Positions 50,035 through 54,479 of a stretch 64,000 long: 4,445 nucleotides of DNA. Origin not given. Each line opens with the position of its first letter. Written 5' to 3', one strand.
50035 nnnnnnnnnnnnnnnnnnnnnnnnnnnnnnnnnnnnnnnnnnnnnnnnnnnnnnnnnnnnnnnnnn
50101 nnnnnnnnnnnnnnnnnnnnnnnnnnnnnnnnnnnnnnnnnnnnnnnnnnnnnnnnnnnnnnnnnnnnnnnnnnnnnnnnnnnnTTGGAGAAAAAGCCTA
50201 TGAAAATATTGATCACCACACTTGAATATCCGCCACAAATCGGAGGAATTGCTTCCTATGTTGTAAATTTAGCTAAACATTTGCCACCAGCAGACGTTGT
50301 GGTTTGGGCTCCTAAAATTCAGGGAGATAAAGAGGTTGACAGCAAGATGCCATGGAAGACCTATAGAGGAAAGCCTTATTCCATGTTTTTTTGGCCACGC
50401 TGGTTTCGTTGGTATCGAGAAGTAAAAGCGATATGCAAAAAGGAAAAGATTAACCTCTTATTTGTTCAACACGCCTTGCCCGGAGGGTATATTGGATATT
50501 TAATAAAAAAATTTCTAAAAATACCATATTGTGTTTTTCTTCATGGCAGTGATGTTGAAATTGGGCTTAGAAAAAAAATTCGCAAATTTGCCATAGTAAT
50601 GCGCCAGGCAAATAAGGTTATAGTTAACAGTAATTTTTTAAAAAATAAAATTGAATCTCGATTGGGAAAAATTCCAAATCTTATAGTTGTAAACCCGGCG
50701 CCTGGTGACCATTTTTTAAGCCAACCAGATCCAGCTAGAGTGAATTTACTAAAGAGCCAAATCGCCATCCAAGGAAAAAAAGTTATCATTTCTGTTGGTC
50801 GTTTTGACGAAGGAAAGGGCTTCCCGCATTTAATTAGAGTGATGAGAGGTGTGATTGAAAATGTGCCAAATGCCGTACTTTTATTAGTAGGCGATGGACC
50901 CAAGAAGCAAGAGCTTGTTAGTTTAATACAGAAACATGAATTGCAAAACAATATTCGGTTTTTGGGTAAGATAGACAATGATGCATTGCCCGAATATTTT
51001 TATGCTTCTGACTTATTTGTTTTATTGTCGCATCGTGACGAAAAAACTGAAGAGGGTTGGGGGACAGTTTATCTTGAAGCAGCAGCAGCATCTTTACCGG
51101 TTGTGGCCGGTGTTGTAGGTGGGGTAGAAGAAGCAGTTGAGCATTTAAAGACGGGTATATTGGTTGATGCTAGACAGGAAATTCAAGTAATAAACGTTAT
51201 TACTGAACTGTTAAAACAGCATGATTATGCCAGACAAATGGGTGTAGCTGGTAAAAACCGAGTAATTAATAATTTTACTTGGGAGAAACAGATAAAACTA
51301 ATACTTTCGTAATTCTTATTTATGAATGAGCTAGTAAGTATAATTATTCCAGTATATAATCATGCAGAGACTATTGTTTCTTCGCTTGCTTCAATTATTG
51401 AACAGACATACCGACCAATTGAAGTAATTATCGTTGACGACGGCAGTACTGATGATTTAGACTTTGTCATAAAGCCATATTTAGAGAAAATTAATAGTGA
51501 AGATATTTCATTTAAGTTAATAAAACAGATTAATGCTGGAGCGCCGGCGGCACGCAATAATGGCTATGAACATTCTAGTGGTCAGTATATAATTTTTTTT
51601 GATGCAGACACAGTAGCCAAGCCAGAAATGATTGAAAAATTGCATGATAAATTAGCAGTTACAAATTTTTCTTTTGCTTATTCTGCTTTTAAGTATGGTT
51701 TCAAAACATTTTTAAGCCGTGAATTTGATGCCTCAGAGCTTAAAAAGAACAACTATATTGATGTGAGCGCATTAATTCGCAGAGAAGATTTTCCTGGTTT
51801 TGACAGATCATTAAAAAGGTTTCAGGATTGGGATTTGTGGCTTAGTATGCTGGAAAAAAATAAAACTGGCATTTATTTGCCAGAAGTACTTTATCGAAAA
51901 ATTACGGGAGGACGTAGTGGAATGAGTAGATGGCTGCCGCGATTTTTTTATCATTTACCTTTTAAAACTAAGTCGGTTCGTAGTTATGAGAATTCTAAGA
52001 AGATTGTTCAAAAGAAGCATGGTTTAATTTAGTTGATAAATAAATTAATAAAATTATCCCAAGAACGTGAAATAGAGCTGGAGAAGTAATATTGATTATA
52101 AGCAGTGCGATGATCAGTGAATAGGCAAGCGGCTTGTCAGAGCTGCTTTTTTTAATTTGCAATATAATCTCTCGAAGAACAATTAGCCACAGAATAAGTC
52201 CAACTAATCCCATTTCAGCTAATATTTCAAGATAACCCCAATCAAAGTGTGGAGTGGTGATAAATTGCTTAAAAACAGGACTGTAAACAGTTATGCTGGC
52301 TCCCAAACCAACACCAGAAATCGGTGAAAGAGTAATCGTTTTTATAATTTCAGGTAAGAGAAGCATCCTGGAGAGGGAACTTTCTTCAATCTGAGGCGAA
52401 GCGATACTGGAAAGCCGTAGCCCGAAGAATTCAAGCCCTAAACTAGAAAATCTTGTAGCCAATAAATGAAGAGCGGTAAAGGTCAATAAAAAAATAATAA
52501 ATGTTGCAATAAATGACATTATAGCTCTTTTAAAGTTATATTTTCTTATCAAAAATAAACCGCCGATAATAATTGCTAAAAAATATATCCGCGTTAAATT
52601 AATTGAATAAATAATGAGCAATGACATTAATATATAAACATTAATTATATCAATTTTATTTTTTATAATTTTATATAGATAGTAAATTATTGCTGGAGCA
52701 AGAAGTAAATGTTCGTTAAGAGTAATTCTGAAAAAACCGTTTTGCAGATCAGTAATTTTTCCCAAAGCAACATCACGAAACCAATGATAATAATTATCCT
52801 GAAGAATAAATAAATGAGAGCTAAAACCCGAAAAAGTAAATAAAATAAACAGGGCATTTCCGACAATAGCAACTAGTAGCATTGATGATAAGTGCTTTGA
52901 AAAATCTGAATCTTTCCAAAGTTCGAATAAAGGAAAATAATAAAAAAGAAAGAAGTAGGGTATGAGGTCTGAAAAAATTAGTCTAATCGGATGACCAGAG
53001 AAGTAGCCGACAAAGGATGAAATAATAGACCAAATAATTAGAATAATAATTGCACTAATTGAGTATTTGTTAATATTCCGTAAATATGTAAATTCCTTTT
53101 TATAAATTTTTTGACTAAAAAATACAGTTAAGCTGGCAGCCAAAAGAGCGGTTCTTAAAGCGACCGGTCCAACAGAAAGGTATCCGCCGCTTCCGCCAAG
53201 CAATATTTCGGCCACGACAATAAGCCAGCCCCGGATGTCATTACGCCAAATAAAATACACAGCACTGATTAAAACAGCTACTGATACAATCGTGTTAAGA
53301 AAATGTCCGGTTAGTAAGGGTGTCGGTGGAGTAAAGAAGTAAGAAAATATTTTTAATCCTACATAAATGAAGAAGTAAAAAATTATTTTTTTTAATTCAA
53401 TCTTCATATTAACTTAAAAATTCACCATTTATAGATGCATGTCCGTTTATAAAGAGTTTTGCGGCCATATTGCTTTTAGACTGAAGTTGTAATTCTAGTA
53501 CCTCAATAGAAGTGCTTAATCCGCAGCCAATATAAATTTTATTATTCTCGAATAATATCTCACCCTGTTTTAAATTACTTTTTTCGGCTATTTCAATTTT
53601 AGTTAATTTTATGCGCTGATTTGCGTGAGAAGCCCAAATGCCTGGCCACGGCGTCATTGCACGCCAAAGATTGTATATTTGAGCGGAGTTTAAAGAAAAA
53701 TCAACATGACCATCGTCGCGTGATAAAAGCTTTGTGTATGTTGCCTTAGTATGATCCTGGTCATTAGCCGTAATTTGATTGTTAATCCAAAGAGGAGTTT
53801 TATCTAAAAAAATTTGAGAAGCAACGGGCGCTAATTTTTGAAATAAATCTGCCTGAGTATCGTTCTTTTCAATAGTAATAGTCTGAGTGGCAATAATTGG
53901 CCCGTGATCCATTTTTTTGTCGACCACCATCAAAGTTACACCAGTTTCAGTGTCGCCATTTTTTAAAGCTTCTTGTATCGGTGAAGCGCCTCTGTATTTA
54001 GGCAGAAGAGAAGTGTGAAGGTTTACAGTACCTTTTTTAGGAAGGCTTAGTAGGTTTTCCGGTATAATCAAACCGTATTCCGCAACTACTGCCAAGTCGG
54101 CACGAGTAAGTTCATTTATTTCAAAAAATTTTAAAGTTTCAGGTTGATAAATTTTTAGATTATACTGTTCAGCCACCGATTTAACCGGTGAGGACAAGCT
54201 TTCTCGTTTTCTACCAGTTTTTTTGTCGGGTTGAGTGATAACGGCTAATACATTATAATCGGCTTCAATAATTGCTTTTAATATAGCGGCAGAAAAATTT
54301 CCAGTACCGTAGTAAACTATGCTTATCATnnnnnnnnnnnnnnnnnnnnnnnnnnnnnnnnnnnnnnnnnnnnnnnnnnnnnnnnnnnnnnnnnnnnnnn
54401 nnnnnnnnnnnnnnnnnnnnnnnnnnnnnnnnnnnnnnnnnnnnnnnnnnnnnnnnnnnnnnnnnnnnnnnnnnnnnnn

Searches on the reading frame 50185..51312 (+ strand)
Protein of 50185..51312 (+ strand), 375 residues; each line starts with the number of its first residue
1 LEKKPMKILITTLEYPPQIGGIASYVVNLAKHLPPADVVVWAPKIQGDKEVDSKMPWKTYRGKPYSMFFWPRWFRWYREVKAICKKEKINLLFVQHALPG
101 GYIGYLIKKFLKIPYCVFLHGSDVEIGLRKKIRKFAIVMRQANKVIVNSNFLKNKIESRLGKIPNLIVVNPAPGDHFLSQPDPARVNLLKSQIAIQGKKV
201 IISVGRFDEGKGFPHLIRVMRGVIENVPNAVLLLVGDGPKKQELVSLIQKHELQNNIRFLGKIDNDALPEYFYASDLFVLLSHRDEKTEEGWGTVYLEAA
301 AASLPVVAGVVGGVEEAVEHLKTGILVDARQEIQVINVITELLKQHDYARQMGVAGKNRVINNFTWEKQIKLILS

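Call 104: search_protein_families(library=pfam, proteins=[window:50185-51312:+], max_evalue=0.001)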
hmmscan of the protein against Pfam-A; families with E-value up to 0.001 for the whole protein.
window:50185-51312:+ (375 aa): 7 families
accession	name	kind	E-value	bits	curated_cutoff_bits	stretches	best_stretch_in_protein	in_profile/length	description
PF00534.26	Glycos_transf_1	-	3.6e-39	134.5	26.4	1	194-358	10-171/172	Glycosyl transferases group 1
PF13692.12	Glyco_trans_1_4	-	1.4e-28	100.4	27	1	199-344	2-141/142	Glycosyl transferases group 1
PF13439.12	Glyco_transf_4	-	2.1e-16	60.9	28.5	1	19-169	1-161/170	Glycosyltransferase Family 4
PF13524.12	Glyco_trans_1_2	-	5e-08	33.4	25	1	231-374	16-143/144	Glycosyl transferase-like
PF13579.12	Glyco_trans_4_4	-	4.1e-07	30.9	29.7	1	20-170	1-155/158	Glycosyl transferase 4-like domain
PF13477.12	Glyco_trans_4_2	-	1.6e-05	25.5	23.4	1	72-147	59-137/139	Glycosyl transferase 4-like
PF20706.3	GT4-conflict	-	0.0001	21.9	26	1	152-321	157-323/385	Family 4 Glycosyltransferase in conflict systems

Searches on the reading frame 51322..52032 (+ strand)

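Call 104: search_protein_families(library=pfam, proteins=[window:51322-52032:+], max_evalue=0.001)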
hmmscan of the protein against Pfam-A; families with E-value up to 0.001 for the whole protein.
window:51322-52032:+ (236 aa): 3 families
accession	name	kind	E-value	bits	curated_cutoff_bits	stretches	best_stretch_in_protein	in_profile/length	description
PF00535.33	Glycos_transf_2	-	8.6e-31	107.6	23.3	1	6-131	1-123/168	Glycosyl transferase family 2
PF10111.15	Glyco_tranf_2_2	-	5e-15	56.2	27.3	1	6-109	1-104/276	Glycosyltransferase like family 2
PF13641.12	Glyco_tranf_2_3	-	4.7e-06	27.2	27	1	5-107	3-107/230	Glycosyltransferase like family 2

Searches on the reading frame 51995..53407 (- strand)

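Call 104: search_protein_families(library=pfam, proteins=[window:51995-53407:-], max_evalue=0.001)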
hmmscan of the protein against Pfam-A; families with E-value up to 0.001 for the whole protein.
window:51995-53407:- (470 aa): 1 family
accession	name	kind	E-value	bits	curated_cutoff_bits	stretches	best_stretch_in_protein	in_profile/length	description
PF04932.20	Wzy_C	-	1.6e-08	34.9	31.7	1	263-408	6-149/149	O-Antigen ligase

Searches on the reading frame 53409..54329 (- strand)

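Call 104: search_protein_families(library=pfam, proteins=[window:53409-54329:-], max_evalue=0.001)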
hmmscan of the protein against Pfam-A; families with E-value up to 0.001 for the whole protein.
window:53409-54329:- (306 aa): 2 families
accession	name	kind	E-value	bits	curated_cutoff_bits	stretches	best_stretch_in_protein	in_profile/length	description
PF00551.24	Formyl_trans_N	-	5.7e-41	140.7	26.1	1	5-176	6-179/181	Formyl transferase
PF02911.23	Formyl_trans_C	-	7.2e-22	77.9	21.1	1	202-297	2-99/100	Formyl transferase, C-terminal domain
